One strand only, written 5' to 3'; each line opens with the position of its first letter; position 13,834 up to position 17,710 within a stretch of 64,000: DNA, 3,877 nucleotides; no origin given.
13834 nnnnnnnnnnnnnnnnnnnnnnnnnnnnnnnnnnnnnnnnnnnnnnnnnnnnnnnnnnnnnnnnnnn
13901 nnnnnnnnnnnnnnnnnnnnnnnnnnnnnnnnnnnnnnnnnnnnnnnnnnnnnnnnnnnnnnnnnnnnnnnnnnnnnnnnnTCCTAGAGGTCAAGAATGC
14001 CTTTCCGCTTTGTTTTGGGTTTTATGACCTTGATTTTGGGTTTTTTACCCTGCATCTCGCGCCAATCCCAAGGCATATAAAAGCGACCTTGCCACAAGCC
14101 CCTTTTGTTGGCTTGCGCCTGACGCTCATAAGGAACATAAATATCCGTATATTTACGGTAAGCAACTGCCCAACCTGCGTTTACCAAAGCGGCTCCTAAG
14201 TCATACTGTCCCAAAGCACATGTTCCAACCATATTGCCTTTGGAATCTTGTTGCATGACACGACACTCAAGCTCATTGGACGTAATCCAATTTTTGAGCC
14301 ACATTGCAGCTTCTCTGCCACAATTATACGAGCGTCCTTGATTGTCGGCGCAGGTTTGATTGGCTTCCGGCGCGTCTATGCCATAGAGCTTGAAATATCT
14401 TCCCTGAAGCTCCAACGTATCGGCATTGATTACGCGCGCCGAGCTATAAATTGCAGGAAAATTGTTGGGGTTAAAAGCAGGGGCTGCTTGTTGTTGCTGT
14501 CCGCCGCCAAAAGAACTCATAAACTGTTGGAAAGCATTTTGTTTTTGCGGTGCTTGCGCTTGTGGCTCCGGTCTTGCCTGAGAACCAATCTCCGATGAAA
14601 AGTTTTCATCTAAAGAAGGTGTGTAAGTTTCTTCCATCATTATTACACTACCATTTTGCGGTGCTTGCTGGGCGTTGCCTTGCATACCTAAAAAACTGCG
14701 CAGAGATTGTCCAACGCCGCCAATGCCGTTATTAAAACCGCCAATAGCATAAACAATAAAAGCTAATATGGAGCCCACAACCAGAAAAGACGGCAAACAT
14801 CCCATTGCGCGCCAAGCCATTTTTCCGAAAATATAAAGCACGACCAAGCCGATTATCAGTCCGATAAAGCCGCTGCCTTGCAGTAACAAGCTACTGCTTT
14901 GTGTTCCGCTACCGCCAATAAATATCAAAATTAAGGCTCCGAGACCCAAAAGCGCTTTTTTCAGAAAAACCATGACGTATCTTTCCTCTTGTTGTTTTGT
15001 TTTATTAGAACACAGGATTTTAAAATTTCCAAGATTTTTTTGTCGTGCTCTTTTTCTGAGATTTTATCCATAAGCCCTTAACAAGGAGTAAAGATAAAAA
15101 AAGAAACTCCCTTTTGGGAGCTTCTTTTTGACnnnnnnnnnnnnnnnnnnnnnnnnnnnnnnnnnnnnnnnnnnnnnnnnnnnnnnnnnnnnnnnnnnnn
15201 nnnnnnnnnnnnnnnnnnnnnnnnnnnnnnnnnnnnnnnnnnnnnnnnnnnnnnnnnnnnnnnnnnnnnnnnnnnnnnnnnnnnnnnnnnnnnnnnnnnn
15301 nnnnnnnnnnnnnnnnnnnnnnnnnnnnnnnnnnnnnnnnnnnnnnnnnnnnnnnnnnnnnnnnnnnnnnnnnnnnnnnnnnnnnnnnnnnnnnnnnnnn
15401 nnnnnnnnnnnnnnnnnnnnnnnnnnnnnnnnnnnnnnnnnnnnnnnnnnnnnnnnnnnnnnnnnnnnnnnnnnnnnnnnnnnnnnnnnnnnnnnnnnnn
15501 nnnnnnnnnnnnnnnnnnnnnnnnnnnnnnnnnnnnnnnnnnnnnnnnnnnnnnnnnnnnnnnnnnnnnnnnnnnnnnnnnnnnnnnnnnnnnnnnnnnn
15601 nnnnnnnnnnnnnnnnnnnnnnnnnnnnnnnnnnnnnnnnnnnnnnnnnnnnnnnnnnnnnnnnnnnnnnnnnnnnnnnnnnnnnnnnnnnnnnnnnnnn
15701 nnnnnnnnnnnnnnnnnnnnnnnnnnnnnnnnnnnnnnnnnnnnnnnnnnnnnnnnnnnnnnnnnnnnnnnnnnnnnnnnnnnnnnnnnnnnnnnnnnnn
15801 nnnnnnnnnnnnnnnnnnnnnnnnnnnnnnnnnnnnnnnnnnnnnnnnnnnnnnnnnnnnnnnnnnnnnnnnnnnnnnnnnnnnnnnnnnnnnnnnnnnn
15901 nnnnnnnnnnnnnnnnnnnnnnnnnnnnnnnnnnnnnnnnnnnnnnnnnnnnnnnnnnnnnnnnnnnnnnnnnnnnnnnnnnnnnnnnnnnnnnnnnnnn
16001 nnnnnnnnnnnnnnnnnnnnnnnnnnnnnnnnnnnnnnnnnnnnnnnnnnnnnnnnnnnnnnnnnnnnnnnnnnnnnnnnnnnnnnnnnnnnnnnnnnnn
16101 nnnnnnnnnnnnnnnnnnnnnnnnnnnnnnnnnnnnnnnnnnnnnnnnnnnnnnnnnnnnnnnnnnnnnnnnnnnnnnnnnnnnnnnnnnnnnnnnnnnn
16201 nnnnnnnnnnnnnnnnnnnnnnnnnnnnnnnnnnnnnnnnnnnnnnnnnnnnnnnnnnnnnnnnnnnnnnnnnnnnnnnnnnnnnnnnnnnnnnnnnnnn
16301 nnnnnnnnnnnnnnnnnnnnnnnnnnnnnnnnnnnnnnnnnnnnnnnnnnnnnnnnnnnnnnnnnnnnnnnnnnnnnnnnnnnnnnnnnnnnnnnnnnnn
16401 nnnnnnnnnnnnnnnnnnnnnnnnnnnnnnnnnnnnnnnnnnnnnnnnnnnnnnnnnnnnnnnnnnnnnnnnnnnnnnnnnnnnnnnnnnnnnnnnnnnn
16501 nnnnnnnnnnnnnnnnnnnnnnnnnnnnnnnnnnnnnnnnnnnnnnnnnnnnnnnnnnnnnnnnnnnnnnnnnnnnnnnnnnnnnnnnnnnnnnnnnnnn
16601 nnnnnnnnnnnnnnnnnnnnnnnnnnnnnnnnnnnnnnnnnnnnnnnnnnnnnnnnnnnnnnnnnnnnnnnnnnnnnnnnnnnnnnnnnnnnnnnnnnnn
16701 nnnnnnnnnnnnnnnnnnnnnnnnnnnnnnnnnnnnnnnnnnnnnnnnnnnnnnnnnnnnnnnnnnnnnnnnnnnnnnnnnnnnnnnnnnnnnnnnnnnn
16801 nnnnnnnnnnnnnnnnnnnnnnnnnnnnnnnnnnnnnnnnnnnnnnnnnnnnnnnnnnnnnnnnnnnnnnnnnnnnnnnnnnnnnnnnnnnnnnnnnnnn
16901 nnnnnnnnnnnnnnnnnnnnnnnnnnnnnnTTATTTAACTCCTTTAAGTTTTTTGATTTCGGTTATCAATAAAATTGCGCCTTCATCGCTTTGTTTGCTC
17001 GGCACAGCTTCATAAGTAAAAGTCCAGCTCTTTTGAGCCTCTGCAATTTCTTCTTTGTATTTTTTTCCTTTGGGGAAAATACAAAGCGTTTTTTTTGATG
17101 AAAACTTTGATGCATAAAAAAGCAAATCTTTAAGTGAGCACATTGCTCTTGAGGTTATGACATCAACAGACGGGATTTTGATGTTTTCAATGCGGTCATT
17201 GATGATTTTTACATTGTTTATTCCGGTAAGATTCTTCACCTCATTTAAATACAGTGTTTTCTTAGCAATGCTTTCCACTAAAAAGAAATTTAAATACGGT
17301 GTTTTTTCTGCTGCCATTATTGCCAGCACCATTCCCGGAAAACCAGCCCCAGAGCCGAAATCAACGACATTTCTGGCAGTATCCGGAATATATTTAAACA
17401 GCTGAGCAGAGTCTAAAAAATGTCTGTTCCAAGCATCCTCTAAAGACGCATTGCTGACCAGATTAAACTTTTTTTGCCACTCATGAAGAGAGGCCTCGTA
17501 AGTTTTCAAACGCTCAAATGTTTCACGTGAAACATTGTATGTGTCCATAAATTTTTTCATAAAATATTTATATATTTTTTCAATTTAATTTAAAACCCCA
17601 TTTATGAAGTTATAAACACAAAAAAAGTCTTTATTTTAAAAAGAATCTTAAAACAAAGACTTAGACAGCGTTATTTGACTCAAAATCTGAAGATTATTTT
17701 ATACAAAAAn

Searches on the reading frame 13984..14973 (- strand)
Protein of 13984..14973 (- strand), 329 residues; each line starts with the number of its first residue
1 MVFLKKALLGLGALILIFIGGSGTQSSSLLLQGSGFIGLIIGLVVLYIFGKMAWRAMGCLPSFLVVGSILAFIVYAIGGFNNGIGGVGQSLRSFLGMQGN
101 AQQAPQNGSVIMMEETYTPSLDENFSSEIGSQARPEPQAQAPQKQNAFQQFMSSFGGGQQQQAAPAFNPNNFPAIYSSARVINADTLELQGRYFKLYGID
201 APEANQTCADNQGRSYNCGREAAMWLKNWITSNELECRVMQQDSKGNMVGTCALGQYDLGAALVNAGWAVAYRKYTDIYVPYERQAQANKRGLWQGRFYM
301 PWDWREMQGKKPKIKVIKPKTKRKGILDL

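Call 3: search_protein_families(library=pfam, proteins=[window:13984-14973:-], max_evalue=0.1)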
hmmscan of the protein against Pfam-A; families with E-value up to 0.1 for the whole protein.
window:13984-14973:- (329 aa): 1 family
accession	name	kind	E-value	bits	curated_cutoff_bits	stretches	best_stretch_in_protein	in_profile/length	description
PF00565.23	SNase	-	4.2e-13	50.1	21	1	194-295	2-106/107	Staphylococcal nuclease homologue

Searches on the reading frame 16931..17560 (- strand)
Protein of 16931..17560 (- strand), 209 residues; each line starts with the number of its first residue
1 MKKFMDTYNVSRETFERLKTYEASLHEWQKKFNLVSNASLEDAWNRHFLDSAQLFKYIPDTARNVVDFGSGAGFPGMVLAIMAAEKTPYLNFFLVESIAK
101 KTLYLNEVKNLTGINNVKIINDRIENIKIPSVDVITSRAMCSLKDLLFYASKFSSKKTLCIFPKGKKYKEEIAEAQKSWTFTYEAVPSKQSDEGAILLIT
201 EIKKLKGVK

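Call 3: search_protein_families(library=pfam, proteins=[window:16931-17560:-], max_evalue=0.1)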
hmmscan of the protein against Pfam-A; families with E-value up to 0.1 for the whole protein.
window:16931-17560:- (209 aa): 4 families
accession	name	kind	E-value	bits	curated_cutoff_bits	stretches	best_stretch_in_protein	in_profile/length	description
PF02527.21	GidB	-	3.2e-44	150.9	27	1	16-185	3-169/184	rRNA small subunit methyltransferase G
PF05175.20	MTS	-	0.0025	17.9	23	1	51-135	20-102/170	Methyltransferase small domain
PF13847.12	Methyltransf_31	-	0.0038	17.3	27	1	62-145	4-85/145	Methyltransferase domain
PF07126.18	ZapC_C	-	0.048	14.2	27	0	99-127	50-78/81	Cell-division protein ZapC, C-terminal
